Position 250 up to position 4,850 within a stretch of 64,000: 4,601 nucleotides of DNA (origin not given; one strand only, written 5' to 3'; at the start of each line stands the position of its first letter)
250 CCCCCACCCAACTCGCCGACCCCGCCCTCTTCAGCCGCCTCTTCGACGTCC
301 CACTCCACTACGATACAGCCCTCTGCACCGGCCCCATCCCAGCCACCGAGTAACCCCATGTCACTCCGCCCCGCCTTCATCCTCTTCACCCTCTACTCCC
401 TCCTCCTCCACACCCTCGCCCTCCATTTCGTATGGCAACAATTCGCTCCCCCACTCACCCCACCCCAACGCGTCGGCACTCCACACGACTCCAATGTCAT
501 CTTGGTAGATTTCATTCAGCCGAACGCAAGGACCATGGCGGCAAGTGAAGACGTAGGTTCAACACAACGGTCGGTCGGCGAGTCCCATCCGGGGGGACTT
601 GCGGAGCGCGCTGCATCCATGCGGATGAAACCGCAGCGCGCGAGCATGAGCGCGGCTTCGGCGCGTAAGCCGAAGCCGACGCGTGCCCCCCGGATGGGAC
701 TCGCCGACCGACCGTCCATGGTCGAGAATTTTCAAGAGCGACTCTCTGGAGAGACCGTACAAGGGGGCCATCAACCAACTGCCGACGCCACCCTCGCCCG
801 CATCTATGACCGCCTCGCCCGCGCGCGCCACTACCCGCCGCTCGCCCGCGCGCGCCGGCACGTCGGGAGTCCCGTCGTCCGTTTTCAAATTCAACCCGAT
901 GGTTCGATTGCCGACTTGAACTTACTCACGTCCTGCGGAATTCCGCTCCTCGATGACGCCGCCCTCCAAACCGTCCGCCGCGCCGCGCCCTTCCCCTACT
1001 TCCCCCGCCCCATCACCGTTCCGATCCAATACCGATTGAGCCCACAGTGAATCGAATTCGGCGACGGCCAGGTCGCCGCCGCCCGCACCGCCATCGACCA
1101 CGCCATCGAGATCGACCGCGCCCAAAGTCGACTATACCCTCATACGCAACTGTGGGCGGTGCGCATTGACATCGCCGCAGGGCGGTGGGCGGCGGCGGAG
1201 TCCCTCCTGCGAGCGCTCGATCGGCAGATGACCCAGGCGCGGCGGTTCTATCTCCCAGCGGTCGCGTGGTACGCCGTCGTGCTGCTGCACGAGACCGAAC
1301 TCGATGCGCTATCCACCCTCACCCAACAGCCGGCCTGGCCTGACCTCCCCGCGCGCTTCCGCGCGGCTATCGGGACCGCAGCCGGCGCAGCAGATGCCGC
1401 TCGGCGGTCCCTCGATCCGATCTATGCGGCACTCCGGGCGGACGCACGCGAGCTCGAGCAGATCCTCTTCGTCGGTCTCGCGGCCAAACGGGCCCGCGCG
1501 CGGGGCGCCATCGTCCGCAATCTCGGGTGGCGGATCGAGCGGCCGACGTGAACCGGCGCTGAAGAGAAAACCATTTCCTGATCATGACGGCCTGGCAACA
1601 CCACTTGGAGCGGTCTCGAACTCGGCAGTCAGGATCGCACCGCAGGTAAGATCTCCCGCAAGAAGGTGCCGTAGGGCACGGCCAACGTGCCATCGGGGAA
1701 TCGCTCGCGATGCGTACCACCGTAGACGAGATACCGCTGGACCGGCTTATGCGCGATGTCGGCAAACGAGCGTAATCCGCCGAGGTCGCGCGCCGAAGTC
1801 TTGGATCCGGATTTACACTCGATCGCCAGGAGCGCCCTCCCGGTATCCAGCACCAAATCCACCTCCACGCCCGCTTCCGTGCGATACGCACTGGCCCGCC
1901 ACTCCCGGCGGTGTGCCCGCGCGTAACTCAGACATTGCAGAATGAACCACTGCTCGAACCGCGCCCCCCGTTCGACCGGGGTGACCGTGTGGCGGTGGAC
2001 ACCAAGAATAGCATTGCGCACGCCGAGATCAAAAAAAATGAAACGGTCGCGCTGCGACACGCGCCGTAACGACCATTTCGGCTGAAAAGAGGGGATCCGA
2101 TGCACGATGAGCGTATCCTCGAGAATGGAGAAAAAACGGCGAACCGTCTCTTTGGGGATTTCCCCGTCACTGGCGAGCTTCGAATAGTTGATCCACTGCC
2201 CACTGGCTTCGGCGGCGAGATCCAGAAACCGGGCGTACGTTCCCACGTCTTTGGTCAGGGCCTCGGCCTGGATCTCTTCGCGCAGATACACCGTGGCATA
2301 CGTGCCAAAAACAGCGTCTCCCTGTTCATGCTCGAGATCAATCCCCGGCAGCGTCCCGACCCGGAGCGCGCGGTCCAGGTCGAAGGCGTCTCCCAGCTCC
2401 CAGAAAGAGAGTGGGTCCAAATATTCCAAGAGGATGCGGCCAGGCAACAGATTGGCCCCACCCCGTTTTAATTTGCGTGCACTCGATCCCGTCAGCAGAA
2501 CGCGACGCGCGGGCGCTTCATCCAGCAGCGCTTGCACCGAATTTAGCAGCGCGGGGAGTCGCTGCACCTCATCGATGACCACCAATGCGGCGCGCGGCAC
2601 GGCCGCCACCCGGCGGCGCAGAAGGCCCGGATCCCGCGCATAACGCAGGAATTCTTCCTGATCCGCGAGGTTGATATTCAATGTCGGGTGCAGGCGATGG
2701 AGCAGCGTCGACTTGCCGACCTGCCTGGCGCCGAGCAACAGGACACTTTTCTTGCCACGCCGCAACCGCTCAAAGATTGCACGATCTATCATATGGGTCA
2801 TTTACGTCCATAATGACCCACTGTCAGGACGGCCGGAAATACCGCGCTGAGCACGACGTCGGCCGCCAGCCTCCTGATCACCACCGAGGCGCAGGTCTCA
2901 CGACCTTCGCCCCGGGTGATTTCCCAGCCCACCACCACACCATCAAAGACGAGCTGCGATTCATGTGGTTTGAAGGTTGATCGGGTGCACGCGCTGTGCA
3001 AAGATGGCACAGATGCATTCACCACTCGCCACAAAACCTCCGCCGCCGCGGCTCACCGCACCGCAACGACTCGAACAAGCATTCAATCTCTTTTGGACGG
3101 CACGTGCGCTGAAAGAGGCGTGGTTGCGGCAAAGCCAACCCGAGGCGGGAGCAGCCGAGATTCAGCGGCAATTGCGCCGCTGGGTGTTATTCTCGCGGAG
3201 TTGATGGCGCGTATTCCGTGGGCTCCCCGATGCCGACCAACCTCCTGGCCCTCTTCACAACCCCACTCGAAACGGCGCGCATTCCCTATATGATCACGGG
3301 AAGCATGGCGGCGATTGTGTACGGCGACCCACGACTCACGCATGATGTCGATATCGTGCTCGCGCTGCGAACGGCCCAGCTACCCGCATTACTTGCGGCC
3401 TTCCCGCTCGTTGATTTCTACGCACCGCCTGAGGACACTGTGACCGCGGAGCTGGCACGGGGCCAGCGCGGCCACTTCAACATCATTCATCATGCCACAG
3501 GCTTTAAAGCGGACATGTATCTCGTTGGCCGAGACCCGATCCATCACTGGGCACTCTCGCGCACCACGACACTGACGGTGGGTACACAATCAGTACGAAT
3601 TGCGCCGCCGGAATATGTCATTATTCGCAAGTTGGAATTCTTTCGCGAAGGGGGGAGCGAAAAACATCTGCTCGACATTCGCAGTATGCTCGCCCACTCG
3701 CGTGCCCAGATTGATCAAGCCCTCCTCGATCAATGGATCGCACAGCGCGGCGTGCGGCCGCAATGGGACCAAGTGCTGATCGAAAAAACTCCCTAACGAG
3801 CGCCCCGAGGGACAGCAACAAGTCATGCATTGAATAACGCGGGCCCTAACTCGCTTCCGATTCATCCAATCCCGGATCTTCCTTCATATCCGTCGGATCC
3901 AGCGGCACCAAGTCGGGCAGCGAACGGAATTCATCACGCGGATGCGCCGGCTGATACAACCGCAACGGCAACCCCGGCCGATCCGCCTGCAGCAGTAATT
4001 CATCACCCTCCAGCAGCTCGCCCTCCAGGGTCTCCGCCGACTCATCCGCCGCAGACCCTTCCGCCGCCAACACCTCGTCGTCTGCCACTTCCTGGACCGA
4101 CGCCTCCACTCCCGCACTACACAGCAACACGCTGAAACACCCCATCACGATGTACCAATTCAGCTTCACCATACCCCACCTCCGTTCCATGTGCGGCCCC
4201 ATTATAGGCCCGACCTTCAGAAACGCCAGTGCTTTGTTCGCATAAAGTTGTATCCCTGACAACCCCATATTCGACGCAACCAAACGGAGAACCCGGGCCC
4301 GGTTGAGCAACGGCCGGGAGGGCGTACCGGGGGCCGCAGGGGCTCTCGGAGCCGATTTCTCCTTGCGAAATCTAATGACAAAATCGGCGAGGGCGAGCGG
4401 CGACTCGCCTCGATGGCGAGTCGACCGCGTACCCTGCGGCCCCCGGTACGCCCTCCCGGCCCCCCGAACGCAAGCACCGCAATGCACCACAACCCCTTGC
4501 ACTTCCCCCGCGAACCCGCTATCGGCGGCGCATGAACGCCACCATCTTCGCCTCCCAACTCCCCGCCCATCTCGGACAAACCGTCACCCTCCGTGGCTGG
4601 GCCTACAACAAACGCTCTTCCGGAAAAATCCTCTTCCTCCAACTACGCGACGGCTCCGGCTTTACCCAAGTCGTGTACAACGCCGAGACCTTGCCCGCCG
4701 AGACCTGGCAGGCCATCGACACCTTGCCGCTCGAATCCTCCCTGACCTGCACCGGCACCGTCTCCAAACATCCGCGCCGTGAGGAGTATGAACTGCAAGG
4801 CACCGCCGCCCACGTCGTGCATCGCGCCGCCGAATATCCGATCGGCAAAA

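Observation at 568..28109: Family 1: three ~150-nt elements with unrelated stems but conserved junction sequences (568-714, 4312-4461, 27958-28109)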

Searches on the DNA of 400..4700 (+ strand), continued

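Call 114: search_with_rna_model(model_id=R2, sources=[L001, L002, L003, L004, L005, L006, L007, L008, L009, L010, L011, L012, L013, L014, L015, L016, L017, L018, L019, L020, L021, L022, L023, L024, L025, L026, L027, L028, L029, L030, L031, L032, L033, L034, L035, L036, L037, L038, L039, L040, L041, L042, L043, L044, L045, L046, L047, L048, L049, L050, L051, L052, L053, L054, L055, L056, L057, L058, L059, L060, L061, L062, L063, L064, L065, L066, L067, L068, L069, L070, L071, L072, L073, L074, L075, L076, L077, L078, L079, L080, L081, L082, L083, L084, L085, L086, L087, L088, L089, L090, L091, L092, L093, L094, L095, L096, L097, L098, L099, L100], filters=default, max_evalue=0.01)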
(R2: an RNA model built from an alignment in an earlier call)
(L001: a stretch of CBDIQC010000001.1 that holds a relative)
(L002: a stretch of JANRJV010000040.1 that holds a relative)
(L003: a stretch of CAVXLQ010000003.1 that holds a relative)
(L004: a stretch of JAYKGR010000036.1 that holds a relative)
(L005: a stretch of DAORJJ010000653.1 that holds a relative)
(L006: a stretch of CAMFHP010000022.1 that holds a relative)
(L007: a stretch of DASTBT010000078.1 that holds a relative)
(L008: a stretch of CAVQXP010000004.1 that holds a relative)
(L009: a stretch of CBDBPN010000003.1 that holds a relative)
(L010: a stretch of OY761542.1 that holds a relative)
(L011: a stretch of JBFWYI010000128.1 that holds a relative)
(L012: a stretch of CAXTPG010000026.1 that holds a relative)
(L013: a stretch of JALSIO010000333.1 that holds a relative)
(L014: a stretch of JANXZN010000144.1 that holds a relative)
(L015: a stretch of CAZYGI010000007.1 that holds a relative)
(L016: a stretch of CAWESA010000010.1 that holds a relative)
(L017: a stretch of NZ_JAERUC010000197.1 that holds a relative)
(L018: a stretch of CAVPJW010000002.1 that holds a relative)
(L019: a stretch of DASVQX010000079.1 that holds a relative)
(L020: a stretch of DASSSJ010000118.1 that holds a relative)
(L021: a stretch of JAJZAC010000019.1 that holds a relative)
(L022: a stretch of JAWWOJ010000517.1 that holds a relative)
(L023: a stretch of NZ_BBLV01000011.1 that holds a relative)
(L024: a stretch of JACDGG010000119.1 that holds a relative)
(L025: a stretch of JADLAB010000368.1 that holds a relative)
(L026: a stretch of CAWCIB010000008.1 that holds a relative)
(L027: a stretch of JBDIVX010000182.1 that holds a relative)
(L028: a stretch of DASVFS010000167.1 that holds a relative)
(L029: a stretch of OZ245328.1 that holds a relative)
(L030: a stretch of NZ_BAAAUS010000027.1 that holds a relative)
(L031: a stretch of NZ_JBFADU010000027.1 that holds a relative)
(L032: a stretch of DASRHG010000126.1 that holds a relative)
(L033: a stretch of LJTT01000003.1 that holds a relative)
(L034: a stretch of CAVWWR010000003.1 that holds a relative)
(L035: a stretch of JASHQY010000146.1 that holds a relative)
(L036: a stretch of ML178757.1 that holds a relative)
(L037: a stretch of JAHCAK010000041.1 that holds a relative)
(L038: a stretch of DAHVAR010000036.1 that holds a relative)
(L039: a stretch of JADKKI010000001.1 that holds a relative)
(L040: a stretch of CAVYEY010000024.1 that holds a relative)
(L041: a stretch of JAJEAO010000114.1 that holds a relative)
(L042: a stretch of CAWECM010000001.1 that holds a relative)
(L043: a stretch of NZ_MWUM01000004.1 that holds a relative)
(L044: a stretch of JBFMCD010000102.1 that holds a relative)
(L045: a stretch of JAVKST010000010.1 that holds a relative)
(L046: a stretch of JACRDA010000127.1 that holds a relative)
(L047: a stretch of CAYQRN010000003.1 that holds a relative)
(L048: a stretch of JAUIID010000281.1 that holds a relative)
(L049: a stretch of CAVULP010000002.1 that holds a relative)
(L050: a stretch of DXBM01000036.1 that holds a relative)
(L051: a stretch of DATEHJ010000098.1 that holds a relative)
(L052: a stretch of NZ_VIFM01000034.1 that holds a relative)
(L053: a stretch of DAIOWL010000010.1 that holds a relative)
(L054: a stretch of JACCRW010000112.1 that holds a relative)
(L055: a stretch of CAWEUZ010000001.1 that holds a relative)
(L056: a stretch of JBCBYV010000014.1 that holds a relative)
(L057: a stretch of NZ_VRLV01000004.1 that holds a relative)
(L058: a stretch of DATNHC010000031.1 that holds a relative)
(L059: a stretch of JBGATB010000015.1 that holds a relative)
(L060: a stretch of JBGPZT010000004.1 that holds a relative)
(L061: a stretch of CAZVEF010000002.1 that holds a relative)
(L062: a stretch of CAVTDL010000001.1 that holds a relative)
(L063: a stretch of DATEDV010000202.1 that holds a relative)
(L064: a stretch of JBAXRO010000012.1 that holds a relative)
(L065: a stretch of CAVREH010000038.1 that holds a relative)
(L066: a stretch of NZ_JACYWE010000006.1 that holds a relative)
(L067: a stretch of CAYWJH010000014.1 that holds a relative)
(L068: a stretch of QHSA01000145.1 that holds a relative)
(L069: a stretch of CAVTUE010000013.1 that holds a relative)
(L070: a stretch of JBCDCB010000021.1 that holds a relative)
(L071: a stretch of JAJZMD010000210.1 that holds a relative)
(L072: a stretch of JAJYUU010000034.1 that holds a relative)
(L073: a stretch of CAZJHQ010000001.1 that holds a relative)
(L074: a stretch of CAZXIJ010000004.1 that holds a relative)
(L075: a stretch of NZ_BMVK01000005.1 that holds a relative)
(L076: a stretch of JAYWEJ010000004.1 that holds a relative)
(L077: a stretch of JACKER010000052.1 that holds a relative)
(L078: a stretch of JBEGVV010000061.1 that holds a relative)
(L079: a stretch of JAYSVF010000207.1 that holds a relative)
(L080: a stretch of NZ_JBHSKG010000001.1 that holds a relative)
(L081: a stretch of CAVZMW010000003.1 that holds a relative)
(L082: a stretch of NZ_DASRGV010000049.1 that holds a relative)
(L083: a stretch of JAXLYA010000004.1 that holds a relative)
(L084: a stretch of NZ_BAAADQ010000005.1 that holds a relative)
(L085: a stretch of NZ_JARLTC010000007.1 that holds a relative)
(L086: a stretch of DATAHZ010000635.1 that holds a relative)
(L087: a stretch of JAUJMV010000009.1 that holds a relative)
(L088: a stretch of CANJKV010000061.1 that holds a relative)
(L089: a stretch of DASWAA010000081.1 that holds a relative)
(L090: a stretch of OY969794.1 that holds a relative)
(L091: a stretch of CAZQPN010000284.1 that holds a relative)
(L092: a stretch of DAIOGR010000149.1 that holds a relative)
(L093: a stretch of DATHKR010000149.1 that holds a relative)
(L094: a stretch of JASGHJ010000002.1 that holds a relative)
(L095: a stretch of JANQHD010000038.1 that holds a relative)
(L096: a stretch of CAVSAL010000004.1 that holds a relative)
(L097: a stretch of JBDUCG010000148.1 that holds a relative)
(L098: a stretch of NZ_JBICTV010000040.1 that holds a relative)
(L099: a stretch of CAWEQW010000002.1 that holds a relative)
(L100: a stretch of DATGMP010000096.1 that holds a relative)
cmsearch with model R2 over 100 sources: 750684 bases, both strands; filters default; matches with E-value up to 0.01: 2.
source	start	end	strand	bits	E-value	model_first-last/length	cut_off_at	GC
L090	5171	5318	-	52.5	9.6e-08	1-150/150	no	0.68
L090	5169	5320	+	45.2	2.9e-06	1-150/150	no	0.66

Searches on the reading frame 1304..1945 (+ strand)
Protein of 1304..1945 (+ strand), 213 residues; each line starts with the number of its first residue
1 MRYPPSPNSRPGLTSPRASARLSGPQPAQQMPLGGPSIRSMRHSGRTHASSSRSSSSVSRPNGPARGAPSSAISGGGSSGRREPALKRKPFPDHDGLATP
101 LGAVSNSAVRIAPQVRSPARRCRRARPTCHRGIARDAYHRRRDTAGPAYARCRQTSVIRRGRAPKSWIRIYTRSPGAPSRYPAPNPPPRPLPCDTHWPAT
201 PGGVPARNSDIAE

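Call 76: search_protein_families(library=pfam, proteins=[window:1304-1945:+], max_evalue=0.001)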
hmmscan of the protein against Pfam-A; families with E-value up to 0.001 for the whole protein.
window:1304-1945:+ (213 aa): 0 families
